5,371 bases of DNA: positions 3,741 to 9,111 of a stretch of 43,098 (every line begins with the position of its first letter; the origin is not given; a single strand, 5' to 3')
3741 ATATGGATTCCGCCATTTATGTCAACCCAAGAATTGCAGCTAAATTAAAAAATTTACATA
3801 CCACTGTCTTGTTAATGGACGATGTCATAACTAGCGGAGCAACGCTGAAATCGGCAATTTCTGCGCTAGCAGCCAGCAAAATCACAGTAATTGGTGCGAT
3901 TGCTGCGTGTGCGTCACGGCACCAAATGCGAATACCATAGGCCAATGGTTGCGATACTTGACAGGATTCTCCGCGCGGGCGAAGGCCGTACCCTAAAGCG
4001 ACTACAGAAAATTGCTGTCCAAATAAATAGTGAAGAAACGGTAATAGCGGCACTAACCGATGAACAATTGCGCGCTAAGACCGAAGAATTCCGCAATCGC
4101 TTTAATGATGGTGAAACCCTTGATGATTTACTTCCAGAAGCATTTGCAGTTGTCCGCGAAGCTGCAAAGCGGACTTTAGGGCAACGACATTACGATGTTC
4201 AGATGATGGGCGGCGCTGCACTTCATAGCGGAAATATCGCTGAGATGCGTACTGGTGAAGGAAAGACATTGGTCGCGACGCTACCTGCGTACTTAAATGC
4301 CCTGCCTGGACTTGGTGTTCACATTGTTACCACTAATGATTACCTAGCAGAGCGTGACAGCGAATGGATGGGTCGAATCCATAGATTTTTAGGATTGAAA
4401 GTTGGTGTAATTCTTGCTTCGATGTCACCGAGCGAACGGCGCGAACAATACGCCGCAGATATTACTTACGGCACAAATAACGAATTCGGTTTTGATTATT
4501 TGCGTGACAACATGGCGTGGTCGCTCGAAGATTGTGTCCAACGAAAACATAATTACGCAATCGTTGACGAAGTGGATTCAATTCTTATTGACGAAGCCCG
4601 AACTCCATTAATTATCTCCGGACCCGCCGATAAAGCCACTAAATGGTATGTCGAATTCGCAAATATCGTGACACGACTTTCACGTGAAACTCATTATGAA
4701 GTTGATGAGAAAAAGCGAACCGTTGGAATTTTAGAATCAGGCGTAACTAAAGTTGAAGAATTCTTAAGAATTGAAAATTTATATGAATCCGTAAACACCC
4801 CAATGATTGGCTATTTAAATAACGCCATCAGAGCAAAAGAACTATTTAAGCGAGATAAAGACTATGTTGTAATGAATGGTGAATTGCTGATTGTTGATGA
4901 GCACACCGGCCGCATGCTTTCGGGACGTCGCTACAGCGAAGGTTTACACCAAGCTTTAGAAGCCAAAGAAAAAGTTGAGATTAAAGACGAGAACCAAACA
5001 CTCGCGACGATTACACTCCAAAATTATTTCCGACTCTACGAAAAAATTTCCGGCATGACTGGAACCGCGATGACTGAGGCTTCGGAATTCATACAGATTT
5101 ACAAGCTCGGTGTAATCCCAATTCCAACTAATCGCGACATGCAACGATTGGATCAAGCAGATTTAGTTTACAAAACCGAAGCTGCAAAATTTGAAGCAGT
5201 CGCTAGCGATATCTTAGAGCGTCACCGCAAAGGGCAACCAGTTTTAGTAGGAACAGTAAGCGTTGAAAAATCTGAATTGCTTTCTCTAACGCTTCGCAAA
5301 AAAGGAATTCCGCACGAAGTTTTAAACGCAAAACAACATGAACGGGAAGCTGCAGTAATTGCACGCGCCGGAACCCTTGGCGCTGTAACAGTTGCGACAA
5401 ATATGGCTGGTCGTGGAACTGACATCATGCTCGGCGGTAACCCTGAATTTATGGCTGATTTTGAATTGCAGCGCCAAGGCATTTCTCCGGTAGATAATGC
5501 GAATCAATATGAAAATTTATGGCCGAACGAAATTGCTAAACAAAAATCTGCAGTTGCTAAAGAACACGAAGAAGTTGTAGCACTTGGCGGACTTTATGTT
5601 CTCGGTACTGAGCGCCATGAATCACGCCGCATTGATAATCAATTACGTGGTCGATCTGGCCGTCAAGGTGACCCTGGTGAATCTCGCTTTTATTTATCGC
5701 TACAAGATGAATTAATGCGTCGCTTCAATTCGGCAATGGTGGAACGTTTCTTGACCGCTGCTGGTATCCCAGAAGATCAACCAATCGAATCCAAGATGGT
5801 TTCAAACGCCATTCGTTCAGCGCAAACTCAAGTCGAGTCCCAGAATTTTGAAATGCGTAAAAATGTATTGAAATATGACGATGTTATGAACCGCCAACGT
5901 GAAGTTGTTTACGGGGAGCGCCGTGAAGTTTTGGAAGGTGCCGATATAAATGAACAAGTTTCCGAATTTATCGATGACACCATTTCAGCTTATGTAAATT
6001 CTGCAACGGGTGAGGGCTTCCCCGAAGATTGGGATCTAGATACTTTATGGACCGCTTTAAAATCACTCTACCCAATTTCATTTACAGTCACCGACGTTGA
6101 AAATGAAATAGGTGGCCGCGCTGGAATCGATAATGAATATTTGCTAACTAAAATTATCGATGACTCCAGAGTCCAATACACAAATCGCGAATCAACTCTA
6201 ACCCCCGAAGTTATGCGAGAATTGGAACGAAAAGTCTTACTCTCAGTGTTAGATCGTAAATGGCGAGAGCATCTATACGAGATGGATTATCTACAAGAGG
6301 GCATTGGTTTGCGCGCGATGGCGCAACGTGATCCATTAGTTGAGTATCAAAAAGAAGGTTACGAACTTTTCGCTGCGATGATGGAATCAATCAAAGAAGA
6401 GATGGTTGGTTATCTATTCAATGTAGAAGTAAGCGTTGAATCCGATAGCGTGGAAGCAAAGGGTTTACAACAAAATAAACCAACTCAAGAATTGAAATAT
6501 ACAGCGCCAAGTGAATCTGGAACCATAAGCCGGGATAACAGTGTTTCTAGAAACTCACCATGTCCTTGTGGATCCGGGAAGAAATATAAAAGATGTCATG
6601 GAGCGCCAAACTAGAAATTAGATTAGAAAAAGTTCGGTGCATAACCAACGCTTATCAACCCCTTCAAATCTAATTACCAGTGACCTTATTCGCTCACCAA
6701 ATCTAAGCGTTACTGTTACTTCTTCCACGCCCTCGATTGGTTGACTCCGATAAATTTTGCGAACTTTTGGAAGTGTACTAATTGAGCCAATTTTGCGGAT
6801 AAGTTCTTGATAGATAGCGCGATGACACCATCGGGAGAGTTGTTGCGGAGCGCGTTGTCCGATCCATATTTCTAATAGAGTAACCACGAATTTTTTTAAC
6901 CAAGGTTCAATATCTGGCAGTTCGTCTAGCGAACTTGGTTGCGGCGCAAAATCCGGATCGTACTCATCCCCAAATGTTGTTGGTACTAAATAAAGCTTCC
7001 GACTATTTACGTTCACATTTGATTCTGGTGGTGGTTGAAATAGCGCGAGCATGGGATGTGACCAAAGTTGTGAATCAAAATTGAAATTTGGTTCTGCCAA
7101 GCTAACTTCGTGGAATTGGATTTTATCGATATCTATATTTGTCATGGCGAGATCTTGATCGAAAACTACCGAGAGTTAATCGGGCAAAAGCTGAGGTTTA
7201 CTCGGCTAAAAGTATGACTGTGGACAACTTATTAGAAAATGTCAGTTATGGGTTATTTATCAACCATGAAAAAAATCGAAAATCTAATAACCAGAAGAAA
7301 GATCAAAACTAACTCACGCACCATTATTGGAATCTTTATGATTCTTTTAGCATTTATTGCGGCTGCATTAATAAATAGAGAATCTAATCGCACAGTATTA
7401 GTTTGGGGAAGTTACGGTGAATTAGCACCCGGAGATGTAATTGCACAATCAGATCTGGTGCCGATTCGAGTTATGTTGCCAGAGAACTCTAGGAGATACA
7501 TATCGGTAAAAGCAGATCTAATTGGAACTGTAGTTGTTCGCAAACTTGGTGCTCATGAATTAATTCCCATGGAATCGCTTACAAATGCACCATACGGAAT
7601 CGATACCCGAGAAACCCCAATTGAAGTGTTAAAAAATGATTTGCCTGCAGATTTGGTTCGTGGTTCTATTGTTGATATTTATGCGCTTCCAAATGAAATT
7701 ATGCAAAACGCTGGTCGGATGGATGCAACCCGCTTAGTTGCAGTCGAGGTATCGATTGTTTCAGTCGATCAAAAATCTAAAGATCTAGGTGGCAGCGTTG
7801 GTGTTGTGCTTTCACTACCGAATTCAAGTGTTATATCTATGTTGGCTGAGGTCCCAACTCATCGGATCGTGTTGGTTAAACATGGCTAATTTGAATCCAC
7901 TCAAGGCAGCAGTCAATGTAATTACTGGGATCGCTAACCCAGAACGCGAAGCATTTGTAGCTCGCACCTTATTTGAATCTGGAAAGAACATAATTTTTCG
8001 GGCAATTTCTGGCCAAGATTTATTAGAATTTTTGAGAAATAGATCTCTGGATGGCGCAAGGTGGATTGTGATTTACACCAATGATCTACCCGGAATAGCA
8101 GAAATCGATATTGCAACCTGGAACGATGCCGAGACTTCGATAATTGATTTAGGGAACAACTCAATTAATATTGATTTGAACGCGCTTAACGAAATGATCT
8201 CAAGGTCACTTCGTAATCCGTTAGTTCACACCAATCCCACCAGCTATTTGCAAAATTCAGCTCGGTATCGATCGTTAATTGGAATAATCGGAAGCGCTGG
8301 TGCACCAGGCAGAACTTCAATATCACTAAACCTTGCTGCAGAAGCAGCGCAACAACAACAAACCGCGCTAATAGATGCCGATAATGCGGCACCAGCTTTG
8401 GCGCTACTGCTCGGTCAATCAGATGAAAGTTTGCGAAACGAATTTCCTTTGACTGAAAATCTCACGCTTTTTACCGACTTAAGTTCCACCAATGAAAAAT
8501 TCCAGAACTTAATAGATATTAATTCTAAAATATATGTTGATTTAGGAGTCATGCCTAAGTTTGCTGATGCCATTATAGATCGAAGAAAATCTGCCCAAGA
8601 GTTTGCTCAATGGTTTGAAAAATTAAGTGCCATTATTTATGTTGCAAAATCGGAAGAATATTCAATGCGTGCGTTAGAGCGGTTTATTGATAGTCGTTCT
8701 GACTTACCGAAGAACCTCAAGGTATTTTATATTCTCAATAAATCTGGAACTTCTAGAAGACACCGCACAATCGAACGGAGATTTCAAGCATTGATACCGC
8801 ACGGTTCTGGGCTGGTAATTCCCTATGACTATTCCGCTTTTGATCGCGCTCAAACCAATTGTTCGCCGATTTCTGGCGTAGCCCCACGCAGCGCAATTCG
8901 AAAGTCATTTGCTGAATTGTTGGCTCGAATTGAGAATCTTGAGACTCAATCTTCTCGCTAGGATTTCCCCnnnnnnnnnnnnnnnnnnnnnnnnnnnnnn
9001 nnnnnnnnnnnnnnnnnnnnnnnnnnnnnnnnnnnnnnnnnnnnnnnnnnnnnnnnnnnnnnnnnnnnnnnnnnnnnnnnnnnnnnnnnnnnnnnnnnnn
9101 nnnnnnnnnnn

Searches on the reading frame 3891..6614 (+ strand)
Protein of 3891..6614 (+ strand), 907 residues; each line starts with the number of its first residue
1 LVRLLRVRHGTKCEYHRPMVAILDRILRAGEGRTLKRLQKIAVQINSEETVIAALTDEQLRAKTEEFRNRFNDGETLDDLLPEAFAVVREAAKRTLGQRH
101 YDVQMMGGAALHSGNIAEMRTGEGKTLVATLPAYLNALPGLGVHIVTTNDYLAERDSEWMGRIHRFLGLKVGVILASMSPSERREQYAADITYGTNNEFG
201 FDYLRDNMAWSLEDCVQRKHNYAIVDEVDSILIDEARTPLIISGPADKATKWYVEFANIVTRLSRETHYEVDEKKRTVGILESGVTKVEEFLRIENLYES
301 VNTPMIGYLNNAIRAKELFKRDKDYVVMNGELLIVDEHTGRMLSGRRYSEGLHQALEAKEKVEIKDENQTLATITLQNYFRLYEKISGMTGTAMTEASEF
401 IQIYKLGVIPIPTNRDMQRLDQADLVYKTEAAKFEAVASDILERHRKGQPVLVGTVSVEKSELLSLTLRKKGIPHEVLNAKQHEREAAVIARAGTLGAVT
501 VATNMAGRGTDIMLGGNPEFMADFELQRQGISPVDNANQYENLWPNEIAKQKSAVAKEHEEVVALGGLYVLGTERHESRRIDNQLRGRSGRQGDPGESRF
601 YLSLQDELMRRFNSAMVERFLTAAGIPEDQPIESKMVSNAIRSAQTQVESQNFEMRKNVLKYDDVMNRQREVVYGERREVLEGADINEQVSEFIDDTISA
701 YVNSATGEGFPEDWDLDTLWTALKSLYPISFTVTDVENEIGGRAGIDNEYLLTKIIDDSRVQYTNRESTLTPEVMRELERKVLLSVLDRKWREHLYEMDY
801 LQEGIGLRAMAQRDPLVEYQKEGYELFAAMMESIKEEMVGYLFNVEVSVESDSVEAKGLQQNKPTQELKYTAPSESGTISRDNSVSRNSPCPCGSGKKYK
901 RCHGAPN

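Call 93: search_protein_families(library=pfam, proteins=[window:3891-6614:+], max_evalue=0.0001)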
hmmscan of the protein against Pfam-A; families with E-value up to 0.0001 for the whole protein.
window:3891-6614:+ (907 aa): 6 families
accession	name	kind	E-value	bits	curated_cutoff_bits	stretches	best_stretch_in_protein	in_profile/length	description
PF07517.20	SecA_DEAD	-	1.5e-131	438.4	24.6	1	25-400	3-289/290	SecA DEAD-like domain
PF21090.3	P-loop_SecA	-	3.8e-91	304.7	27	1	417-629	2-205/205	SecA P-loop domain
PF07516.18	SecA_SW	-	1e-72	244.9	26.7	1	631-846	1-200/200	SecA Wing and Scaffold domain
PF01043.26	SecA_PP_bind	-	1.1e-39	135.9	23.5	1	249-357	2-110/110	SecA preprotein cross-linking domain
PF02810.21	SEC-C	-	1.5e-09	37.9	20.4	1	887-904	1-18/19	SEC-C motif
PF00270.35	DEAD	-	1e-06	29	26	1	115-232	17-130/167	DEAD/DEAH box helicase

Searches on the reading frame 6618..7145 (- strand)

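Call 93: search_protein_families(library=pfam, proteins=[window:6618-7145:-], max_evalue=0.0001)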
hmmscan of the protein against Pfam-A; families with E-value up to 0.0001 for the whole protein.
window:6618-7145:- (175 aa): 1 family
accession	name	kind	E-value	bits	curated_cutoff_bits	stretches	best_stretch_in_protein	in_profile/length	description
PF20060.4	DUF6459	-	5.5e-22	78.6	27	1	77-172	1-102/105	Family of unknown function (DUF6459)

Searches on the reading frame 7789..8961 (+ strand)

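Call 93: search_protein_families(library=pfam, proteins=[window:7789-8961:+], max_evalue=0.0001)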
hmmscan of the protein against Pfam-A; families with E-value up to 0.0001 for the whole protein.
window:7789-8961:+ (390 aa): 1 family
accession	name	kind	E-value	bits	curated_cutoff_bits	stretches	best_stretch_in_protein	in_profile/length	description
PF01656.29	CbiA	-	5.8e-07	29.9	25.4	1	166-348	3-113/125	CobQ/CobB/MinD/ParA nucleotide binding domain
